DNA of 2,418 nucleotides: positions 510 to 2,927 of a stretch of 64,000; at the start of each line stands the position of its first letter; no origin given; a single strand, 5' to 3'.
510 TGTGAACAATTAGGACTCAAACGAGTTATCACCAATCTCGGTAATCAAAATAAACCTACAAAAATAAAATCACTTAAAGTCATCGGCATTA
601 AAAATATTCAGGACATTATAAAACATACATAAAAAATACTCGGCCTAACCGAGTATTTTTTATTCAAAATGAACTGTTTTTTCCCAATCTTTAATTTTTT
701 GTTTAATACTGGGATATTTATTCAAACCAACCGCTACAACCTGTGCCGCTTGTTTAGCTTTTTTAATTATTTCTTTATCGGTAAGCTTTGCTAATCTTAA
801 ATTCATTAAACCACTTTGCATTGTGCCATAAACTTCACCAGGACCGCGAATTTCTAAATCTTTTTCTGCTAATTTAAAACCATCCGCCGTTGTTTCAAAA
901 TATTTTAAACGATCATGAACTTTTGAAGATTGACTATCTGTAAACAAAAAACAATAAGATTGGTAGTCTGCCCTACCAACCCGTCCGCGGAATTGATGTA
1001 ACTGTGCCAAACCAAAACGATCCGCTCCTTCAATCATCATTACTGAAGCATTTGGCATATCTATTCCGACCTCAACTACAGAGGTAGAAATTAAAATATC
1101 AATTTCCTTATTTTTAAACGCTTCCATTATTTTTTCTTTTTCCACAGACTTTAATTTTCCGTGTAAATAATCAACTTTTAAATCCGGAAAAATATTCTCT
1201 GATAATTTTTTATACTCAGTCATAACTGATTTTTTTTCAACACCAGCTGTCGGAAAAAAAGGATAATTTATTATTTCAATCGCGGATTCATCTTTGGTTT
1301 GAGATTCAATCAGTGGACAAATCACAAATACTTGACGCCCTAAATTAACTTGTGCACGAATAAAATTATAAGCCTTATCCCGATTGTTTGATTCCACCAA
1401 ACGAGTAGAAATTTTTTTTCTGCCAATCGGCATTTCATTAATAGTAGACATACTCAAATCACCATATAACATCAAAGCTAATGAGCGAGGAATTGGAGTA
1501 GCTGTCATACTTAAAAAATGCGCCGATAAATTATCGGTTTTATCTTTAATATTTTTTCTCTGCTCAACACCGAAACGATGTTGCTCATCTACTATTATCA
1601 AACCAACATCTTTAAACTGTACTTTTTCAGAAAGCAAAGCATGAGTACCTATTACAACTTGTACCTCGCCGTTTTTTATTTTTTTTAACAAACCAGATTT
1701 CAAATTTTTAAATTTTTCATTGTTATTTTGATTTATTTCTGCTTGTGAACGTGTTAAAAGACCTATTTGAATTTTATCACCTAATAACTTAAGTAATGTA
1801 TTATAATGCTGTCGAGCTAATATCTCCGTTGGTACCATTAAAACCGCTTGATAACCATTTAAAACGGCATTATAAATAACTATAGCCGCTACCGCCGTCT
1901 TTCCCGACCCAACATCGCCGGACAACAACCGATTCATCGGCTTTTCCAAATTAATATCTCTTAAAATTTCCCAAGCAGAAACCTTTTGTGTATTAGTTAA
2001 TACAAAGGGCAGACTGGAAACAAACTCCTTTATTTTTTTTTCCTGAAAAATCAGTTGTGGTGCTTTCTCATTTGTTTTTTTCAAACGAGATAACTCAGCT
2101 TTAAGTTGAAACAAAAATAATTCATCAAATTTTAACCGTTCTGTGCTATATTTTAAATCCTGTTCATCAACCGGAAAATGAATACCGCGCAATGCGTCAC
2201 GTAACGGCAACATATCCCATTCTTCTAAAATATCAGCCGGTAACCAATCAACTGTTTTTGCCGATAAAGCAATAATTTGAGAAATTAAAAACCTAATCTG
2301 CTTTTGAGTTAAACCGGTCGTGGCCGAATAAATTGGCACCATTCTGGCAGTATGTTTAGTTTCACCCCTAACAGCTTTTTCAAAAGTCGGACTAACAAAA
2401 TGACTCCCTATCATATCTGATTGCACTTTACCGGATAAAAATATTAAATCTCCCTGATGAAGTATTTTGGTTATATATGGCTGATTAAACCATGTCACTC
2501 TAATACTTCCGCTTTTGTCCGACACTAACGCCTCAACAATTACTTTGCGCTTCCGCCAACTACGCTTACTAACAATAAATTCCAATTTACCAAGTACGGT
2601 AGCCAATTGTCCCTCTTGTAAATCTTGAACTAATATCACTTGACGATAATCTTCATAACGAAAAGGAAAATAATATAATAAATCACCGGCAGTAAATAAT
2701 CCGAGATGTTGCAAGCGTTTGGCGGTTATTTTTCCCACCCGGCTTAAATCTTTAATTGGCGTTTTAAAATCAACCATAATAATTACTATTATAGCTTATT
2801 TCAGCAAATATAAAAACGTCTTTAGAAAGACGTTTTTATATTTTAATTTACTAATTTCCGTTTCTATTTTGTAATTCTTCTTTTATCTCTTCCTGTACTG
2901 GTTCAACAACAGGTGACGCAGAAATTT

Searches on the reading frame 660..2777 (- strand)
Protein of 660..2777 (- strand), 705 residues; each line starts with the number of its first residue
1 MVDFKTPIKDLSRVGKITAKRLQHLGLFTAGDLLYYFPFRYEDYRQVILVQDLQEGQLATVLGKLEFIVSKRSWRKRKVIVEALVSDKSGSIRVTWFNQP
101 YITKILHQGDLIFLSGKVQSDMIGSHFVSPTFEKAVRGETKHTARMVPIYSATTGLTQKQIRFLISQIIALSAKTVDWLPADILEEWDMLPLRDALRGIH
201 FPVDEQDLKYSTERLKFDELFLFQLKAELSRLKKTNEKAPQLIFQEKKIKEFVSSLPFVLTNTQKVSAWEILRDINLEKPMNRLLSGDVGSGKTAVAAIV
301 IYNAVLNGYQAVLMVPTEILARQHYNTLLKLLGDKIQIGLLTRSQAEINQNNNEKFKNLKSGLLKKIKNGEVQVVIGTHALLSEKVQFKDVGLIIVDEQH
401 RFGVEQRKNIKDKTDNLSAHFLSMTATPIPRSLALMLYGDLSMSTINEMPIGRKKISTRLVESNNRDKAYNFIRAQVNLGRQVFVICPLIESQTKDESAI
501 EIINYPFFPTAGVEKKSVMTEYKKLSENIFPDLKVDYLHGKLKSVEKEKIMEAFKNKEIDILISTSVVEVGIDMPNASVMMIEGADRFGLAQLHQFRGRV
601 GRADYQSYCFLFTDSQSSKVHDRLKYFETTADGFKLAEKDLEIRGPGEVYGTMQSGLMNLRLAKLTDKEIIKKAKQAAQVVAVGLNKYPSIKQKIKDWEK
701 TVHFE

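Call 23: find_encoding_contigs(protein=window:660-2777:-, flank=10000, max_places=3)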
Protein window:660-2777:- (705 aa): 12 contigs read that carry it; 3 places shown.
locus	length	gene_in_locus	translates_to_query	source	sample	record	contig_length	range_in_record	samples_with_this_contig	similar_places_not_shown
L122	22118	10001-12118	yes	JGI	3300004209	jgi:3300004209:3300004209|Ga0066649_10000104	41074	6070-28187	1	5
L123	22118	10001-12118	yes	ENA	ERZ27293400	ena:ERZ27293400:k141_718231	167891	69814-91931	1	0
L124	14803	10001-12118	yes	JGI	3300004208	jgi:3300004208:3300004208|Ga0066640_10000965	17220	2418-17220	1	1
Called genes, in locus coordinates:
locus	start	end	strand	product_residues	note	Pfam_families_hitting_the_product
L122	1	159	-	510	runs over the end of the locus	PF13328:HD_4, PF01966:HD, PF04607:RelA_SpoT, PF02824:TGS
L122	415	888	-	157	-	-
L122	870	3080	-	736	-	PF01751:Toprim, PF01131:Topoisom_bac, PF01396:Zn_ribbon_Top1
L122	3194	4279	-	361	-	PF02481:DNA_processg_A, PF17782:WHD_DprA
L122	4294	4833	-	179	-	PF01195:Pept_tRNA_hydro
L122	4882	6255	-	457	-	PF00009:GTP_EFTU, PF01926:MMR_HSR1, PF02421:FeoB_N, PF04548:AIG1, PF01926:MMR_HSR1, PF02421:FeoB_N, PF00009:GTP_EFTU, PF14714:KH_dom-like, +5 more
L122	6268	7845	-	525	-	PF03816:LytR_cpsA_psr, PF13399:LytR_C (weak)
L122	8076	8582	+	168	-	-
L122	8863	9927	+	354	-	-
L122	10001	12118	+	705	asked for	PF17191:RecG_wedge, PF01336:tRNA_anti-codon (faint), PF00270:DEAD, PF04851:ResIII, PF22590:Cas3-like_C_2 (faint), PF00271:Helicase_C, PF19833:RecG_dom3_C (weak)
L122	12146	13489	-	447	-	PF18073:Zn_ribbon_LapB, PF13481:AAA_25, PF03796:DnaB_C (weak), PF06745:ATPase, PF23442:DUF7125, PF06745:ATPase (weak), PF05362:Lon_C, PF13541:ChlI (weak)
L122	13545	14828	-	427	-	PF13539:Peptidase_M15_4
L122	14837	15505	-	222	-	PF13462:Thioredoxin_4, PF01323:DSBA (weak)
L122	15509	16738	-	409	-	-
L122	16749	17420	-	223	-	-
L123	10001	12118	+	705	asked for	PF17191:RecG_wedge, PF01336:tRNA_anti-codon (faint), PF00270:DEAD, PF04851:ResIII, PF22590:Cas3-like_C_2 (faint), PF00271:Helicase_C, PF19833:RecG_dom3_C (weak)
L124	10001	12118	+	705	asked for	PF17191:RecG_wedge, PF01336:tRNA_anti-codon (faint), PF00270:DEAD, PF04851:ResIII, PF22590:Cas3-like_C_2 (faint), PF00271:Helicase_C, PF19833:RecG_dom3_C (weak)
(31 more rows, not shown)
